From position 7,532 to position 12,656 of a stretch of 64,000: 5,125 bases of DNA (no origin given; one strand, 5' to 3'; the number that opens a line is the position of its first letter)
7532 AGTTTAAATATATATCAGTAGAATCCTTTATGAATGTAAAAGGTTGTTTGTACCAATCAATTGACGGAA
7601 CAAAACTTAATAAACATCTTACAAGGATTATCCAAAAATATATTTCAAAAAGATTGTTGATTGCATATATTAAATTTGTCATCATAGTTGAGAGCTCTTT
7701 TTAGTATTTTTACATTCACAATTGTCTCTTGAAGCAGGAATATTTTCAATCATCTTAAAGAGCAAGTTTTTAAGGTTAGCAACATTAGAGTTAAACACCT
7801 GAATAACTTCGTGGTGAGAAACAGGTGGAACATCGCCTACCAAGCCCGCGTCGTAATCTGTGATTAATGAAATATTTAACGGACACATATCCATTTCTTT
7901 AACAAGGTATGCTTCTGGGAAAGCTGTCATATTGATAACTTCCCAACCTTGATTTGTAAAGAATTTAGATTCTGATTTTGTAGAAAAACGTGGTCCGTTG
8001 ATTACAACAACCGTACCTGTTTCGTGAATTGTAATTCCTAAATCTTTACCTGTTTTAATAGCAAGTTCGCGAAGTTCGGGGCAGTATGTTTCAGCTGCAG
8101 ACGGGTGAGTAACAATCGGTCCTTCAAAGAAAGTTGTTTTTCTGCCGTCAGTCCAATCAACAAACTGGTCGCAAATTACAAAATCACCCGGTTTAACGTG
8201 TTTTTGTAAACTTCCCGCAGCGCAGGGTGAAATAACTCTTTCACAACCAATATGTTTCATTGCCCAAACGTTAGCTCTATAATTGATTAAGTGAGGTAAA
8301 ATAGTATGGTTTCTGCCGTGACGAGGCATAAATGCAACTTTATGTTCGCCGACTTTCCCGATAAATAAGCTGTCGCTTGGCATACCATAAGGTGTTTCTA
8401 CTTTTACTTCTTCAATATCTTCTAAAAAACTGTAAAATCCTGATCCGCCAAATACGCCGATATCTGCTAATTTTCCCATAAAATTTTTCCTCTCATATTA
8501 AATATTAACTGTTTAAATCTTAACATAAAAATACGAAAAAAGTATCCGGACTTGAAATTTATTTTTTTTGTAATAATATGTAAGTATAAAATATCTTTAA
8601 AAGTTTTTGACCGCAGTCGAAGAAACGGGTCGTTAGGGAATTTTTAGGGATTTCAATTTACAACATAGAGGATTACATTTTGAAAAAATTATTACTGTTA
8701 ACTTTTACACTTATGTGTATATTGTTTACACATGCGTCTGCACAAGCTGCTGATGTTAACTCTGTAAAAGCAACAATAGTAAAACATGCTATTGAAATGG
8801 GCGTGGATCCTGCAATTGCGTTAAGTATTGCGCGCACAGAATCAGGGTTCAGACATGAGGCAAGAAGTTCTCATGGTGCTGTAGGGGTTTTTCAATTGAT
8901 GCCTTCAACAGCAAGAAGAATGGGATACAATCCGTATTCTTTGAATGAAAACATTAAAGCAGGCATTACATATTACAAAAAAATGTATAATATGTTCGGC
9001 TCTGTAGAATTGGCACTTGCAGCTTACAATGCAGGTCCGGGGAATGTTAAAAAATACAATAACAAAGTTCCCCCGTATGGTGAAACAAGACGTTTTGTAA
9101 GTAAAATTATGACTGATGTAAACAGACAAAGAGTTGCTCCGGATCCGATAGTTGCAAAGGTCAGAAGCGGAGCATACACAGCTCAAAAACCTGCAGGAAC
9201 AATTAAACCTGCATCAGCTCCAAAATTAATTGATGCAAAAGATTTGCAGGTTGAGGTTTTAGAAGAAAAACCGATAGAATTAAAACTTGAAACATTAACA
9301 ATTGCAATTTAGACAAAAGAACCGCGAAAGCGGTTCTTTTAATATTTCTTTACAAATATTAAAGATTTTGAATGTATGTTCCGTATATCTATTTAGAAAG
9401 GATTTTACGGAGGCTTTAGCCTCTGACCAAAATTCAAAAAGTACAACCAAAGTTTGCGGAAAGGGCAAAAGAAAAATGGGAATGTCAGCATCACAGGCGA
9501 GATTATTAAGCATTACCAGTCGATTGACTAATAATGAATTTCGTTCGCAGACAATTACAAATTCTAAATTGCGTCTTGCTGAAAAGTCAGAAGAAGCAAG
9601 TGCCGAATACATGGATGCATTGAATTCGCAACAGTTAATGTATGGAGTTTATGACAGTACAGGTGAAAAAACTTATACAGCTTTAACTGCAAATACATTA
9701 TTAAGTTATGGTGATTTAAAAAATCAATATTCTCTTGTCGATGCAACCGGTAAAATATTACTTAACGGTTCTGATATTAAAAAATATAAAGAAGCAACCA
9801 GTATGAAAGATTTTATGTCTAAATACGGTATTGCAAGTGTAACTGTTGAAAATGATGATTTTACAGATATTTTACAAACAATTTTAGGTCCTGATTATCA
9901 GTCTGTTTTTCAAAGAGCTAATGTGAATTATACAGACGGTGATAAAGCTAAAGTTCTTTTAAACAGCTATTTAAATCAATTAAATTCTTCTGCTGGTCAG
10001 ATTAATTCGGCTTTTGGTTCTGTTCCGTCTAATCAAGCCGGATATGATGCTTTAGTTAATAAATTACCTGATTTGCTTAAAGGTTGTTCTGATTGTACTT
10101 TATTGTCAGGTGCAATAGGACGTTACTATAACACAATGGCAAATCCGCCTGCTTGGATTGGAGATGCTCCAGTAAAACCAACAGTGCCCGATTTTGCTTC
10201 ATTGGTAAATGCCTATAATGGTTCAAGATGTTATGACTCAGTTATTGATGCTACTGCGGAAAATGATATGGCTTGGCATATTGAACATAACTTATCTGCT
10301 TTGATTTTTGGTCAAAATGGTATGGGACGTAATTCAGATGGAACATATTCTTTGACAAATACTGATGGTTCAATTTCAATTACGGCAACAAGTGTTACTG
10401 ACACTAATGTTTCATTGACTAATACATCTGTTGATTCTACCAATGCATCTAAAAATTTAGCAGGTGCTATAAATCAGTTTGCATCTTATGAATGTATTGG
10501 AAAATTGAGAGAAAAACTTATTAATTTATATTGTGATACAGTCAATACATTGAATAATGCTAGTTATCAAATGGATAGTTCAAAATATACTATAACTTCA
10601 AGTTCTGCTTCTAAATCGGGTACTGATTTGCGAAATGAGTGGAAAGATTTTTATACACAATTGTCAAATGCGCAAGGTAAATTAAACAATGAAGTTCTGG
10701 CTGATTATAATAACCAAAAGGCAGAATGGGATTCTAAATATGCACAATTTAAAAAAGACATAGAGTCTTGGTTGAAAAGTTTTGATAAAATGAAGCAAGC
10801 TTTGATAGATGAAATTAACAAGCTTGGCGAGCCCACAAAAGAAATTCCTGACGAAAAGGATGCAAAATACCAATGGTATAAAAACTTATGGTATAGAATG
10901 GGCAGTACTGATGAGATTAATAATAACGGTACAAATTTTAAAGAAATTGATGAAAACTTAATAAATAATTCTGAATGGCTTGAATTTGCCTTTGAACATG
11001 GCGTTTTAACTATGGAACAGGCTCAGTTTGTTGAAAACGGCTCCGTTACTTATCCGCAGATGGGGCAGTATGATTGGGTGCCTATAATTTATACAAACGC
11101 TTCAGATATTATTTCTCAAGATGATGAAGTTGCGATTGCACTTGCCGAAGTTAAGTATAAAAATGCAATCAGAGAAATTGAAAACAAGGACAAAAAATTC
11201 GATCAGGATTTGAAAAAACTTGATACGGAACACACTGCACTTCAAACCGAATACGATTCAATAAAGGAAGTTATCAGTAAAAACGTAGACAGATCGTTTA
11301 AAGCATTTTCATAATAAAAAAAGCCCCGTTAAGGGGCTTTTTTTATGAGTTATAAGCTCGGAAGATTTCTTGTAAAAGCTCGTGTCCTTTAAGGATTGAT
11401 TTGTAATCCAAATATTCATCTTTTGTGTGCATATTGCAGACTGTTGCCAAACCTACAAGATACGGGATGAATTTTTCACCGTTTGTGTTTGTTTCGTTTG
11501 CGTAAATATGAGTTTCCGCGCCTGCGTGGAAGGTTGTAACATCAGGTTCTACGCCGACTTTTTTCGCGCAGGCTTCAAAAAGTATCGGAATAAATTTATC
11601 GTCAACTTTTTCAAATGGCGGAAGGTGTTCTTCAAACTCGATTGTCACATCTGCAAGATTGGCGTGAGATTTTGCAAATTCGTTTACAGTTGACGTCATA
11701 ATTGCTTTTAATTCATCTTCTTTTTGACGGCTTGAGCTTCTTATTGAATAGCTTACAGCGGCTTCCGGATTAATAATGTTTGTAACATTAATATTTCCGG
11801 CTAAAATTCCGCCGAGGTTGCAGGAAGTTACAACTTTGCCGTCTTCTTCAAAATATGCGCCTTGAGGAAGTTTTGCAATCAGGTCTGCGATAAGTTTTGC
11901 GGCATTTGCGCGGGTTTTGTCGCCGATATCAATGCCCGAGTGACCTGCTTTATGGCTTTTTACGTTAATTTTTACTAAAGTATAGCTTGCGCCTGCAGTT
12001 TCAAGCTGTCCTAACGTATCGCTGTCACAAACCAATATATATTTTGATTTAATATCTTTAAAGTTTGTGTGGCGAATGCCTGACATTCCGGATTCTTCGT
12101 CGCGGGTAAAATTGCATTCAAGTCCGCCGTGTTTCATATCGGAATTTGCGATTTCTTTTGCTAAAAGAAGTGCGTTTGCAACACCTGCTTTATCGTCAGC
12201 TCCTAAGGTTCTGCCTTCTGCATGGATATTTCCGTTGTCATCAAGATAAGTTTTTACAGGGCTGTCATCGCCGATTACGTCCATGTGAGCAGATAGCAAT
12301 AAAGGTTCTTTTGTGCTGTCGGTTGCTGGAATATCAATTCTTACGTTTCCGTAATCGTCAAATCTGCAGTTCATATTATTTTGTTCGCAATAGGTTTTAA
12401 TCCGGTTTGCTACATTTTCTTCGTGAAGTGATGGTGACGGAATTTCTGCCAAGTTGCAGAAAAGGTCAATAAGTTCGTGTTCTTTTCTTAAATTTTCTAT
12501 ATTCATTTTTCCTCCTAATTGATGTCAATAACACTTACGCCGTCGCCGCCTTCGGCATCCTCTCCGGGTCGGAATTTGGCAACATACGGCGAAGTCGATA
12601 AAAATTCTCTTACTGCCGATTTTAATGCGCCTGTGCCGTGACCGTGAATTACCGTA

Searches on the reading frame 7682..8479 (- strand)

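Call 54: search_protein_families(library=pfam, proteins=[window:7682-8479:-], max_evalue=0.00001)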
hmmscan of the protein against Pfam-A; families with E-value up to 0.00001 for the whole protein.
window:7682-8479:- (265 aa): 1 family
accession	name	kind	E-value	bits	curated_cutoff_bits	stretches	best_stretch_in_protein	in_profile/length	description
PF01048.26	PNP_UDP_1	-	3.2e-42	145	25.1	1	6-244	1-232/233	Phosphorylase superfamily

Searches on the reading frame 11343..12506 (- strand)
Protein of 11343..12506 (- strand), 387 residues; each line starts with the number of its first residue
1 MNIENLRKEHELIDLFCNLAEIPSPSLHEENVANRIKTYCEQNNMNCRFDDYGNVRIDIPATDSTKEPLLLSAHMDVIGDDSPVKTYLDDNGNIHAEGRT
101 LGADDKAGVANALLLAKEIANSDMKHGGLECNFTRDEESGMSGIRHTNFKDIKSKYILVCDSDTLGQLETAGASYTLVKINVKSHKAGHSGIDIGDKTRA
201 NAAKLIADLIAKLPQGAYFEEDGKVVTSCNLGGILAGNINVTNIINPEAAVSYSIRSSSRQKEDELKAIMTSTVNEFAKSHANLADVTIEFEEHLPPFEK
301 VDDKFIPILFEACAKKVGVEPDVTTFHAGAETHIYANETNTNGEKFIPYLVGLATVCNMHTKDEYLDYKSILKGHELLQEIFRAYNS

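Call 54: search_protein_families(library=pfam, proteins=[window:11343-12506:-], max_evalue=0.00001)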
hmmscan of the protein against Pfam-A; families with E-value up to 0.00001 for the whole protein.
window:11343-12506:- (387 aa): 3 families
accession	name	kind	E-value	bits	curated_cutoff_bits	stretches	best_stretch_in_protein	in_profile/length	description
PF01546.33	Peptidase_M20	-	4.7e-15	56.5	24.6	1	70-382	1-204/206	Peptidase family M20/M25/M40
PF07687.19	M20_dimer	-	3.8e-07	30.5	21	1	186-280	16-105/107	Peptidase dimerisation domain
PF04389.22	Peptidase_M28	-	6.4e-06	26.5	21.3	1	54-174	1-104/193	Peptidase family M28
